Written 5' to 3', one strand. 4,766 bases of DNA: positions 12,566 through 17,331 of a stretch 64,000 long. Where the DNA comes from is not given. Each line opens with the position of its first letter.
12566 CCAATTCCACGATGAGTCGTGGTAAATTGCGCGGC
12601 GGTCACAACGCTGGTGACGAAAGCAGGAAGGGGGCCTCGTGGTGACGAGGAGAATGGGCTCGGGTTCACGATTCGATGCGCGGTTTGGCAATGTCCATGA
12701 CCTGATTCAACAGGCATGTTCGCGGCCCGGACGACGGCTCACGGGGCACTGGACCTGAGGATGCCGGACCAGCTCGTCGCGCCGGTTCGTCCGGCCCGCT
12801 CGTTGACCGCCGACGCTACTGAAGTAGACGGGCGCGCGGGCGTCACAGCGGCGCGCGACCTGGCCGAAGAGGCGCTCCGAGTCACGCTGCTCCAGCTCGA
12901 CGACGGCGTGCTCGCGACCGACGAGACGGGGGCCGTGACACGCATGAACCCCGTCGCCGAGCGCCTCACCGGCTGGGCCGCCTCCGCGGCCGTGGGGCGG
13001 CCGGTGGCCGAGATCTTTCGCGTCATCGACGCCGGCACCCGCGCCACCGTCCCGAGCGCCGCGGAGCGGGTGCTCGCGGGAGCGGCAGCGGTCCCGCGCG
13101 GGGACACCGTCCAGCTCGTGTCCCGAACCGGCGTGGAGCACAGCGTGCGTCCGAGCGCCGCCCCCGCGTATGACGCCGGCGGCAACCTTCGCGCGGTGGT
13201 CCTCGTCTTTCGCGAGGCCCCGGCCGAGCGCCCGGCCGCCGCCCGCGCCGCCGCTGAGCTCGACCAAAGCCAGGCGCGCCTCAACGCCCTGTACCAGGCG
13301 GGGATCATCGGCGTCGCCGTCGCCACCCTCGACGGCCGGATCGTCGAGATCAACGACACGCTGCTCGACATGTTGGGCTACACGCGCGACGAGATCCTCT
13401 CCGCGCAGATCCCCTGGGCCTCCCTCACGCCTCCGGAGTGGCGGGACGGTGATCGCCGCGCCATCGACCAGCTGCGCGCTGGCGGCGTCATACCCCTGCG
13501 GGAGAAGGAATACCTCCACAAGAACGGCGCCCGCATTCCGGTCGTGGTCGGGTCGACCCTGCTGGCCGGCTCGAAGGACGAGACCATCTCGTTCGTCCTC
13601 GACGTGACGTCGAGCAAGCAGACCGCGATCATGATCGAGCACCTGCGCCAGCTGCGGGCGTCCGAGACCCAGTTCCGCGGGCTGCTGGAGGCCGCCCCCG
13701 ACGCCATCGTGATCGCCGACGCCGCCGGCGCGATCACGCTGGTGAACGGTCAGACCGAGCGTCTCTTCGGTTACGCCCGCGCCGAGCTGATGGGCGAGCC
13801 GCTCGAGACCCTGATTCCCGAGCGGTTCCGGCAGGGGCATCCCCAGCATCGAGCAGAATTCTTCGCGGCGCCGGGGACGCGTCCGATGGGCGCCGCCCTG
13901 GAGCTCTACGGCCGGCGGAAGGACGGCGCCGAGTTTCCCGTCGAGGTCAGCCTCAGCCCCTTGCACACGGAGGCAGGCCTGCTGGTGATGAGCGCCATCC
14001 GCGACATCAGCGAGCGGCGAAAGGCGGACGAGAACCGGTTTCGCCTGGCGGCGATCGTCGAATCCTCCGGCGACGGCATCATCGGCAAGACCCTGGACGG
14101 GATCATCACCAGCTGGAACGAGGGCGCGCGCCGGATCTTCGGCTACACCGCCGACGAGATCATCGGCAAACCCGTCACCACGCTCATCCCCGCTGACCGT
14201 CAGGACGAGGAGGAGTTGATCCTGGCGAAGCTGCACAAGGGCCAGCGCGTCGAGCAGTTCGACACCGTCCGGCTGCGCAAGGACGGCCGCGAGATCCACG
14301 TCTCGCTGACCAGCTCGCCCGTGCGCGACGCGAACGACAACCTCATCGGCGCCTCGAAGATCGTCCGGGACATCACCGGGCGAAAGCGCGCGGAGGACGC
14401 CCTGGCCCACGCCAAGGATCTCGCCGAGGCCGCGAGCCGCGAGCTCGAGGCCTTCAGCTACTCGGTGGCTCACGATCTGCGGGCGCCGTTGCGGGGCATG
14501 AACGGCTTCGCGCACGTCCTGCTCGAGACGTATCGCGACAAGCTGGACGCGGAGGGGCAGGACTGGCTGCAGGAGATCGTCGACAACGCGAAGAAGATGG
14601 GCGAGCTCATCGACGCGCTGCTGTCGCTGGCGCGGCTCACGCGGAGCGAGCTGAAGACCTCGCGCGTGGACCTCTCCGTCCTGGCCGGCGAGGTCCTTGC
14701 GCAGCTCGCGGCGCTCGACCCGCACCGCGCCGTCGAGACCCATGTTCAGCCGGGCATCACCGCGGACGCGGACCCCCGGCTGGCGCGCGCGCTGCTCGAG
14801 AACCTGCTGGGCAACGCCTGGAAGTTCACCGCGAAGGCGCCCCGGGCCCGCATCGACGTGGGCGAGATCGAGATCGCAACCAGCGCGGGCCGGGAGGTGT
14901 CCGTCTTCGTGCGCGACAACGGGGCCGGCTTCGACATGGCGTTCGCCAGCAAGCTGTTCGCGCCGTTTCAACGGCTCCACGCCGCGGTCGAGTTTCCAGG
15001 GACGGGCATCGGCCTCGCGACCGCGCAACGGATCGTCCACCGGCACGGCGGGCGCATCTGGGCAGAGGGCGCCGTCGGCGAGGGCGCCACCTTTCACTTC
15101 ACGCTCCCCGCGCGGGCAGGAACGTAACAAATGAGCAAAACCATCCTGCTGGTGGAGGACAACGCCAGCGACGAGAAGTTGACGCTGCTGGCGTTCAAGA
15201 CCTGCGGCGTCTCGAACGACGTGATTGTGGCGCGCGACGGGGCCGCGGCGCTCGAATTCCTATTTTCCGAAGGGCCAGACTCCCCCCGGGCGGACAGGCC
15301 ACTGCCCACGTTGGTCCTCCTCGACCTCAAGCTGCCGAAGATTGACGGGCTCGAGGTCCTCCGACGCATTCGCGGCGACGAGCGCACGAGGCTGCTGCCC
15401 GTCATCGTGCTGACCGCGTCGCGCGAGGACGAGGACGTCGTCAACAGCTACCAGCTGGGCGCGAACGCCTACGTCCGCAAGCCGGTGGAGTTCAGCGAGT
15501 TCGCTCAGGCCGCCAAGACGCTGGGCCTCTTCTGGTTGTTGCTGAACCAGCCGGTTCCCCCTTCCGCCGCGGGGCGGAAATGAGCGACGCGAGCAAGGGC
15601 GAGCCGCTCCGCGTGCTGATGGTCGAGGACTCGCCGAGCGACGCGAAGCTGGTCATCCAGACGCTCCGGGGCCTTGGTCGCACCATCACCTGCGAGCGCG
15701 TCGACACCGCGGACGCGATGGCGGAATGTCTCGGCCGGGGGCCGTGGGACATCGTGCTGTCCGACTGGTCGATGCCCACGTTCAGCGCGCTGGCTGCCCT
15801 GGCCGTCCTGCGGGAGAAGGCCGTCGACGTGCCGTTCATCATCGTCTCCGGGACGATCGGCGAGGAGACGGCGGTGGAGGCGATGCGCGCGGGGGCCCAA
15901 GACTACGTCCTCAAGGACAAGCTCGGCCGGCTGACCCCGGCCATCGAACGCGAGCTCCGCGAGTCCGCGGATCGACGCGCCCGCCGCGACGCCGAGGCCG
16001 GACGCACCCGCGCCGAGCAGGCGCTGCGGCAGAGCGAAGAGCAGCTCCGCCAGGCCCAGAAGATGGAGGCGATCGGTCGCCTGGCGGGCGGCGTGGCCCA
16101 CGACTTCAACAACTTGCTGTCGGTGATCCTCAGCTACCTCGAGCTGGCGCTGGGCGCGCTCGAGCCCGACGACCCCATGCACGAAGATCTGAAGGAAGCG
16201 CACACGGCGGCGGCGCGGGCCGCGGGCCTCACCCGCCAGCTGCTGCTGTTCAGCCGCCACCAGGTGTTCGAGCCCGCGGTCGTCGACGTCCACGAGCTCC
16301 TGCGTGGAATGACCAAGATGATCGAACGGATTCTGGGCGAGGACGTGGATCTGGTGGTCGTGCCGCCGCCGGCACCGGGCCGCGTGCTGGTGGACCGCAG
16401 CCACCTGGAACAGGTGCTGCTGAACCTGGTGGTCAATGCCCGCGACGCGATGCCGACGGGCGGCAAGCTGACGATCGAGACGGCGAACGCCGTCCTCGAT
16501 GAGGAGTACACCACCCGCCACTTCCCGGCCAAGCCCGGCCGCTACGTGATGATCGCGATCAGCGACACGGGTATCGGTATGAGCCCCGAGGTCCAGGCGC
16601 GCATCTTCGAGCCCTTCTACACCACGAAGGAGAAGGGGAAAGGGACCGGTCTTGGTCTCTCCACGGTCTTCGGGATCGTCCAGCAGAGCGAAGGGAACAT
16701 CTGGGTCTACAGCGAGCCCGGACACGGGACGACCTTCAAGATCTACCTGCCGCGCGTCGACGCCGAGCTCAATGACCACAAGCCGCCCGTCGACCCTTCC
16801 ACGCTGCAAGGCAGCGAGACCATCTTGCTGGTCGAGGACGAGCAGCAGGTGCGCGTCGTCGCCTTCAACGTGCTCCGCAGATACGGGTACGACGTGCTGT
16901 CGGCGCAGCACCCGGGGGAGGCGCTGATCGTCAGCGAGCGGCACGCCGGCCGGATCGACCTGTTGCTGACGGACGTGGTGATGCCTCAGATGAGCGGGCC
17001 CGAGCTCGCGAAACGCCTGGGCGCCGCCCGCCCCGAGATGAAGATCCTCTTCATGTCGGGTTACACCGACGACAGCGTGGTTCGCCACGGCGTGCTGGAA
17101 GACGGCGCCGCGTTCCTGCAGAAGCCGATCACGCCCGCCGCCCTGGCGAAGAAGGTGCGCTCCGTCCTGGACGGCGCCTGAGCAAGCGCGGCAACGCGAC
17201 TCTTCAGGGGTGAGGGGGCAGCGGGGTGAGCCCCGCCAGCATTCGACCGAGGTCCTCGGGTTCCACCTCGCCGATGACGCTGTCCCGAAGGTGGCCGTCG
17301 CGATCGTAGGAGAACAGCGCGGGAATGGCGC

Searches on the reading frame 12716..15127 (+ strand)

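Call 55: search_protein_families(library=pfam, proteins=[window:12716-15127:+], max_evalue=0.001)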
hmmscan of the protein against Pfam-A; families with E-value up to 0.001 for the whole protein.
window:12716-15127:+ (803 aa): 10 families
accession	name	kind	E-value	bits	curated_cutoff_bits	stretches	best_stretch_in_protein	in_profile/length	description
PF00989.32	PAS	-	5.7e-56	187.8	22.6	3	444-553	3-113/113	PAS fold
PF13426.13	PAS_9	-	1.1e-55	186.7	27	4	453-554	2-102/103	PAS domain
PF08448.16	PAS_4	-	3e-41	140.5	23.1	3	448-558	1-110/110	PAS fold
PF13188.13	PAS_8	-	4.5e-30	103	21.8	4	319-370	2-54/65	PAS domain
PF02518.31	HATPase_c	-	5.5e-22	78.8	26.4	1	686-800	2-110/111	Histidine kinase-, DNA gyrase B-, and HSP90-like ATPase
PF08447.18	PAS_3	-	8.6e-21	74.5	25.6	2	465-546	2-85/89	PAS fold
PF00512.31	HisKA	-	4.4e-12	46.3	26.9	1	578-642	3-64/66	His Kinase A (phospho-acceptor) domain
PF24820.1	Diguanyl_cycl_sensor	-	2.9e-09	37.3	28.1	1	324-425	2-105/109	Diguanylate cyclase-like sensor domain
PF12860.13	PAS_7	-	1e-08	35.8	27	0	325-438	2-114/115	PAS fold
PF13596.12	PAS_10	-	6.3e-05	24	22.1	0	464-554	21-106/106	PAS domain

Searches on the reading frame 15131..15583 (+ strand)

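Call 55: search_protein_families(library=pfam, proteins=[window:15131-15583:+], max_evalue=0.001)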
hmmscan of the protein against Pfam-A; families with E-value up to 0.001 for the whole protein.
window:15131-15583:+ (150 aa): 1 family
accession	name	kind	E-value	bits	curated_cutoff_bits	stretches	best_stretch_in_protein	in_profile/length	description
PF00072.30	Response_reg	-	3.5e-18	66.2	30.2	1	5-128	1-110/111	Response regulator receiver domain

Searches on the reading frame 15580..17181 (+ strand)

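Call 55: search_protein_families(library=pfam, proteins=[window:15580-17181:+], max_evalue=0.001)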
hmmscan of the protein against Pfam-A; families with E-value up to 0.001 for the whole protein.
window:15580-17181:+ (533 aa): 3 families
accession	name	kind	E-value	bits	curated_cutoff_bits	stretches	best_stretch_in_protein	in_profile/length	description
PF00072.30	Response_reg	-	5.9e-36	123.5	30.2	2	415-527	1-111/111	Response regulator receiver domain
PF02518.31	HATPase_c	-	1.6e-25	90.2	26.4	1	272-392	2-109/111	Histidine kinase-, DNA gyrase B-, and HSP90-like ATPase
PF00512.31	HisKA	-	2.4e-07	31.1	26.9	1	166-228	3-64/66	His Kinase A (phospho-acceptor) domain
